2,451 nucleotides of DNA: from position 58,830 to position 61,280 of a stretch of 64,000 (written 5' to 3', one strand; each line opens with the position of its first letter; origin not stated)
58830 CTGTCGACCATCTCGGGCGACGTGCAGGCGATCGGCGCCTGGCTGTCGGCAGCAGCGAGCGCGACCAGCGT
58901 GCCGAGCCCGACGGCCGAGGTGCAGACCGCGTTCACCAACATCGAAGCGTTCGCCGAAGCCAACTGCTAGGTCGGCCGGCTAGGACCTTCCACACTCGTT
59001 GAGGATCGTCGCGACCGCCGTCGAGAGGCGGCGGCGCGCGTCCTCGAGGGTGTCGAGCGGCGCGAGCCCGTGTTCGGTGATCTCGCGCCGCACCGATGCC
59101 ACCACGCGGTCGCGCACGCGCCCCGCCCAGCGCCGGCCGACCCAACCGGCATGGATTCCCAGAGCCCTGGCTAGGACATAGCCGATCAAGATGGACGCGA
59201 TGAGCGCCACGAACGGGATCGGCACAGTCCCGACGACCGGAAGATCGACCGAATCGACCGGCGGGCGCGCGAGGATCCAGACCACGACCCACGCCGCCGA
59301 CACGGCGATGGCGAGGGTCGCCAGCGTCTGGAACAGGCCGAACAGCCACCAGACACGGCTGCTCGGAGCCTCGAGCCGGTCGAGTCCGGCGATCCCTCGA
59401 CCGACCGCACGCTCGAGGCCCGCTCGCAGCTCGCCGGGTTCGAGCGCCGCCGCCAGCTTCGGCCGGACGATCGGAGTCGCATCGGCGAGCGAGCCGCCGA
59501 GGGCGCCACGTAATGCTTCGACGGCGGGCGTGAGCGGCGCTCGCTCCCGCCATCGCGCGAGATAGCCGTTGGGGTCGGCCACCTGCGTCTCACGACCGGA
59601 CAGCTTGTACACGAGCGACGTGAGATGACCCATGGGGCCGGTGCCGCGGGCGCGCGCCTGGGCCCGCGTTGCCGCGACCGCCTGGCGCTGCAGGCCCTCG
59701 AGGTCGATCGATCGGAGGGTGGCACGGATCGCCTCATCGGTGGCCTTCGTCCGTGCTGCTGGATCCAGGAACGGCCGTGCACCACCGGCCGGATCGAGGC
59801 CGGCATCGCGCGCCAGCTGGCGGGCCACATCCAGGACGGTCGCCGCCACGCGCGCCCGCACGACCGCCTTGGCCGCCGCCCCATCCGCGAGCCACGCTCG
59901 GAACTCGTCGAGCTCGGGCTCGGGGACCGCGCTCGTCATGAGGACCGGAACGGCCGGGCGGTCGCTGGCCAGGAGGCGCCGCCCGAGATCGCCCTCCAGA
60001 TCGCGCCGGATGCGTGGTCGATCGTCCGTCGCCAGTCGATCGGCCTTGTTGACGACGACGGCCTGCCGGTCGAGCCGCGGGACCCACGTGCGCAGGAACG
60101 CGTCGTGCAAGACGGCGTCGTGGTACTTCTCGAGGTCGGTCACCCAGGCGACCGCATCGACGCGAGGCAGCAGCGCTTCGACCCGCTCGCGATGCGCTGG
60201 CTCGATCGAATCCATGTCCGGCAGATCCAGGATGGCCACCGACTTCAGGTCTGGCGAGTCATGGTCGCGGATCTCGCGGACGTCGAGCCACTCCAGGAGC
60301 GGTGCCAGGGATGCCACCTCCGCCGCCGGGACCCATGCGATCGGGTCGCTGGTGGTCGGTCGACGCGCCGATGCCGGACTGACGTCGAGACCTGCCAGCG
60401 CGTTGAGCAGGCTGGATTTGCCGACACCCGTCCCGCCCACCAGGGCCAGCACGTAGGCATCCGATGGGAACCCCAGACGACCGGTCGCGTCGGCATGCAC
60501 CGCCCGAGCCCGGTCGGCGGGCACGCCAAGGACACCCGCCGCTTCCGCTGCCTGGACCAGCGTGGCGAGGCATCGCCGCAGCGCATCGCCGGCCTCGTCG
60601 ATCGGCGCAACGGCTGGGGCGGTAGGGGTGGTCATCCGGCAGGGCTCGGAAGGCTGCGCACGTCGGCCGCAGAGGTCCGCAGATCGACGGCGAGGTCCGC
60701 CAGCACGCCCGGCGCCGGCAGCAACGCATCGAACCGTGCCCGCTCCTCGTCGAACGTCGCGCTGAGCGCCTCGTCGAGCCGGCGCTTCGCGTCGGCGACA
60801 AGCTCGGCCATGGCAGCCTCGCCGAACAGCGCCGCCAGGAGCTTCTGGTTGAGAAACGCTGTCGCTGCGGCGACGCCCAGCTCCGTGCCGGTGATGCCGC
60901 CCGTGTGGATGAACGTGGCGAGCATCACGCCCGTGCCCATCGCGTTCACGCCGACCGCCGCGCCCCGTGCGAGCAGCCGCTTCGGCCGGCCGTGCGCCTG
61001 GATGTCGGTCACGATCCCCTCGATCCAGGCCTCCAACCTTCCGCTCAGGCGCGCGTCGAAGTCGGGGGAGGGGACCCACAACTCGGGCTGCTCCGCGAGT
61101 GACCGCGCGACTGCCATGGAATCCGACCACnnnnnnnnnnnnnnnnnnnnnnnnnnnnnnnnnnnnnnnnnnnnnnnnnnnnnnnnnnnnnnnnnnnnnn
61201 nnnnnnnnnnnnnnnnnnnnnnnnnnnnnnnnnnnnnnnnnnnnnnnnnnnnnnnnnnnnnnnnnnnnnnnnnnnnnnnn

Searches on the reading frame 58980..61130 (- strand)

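Call 49: search_protein_families(library=pfam, proteins=[window:58980-61130:-], max_evalue=0.00001)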
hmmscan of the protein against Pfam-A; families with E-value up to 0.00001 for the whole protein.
window:58980-61130:- (716 aa): 2 families
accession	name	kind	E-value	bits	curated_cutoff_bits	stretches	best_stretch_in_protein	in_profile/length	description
PF00350.29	Dynamin_N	-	3.3e-09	37.4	27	0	229-264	2-36/168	Dynamin family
PF01926.29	MMR_HSR1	-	7.8e-06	26.4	21.9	0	228-336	2-89/113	50S ribosome-binding GTPase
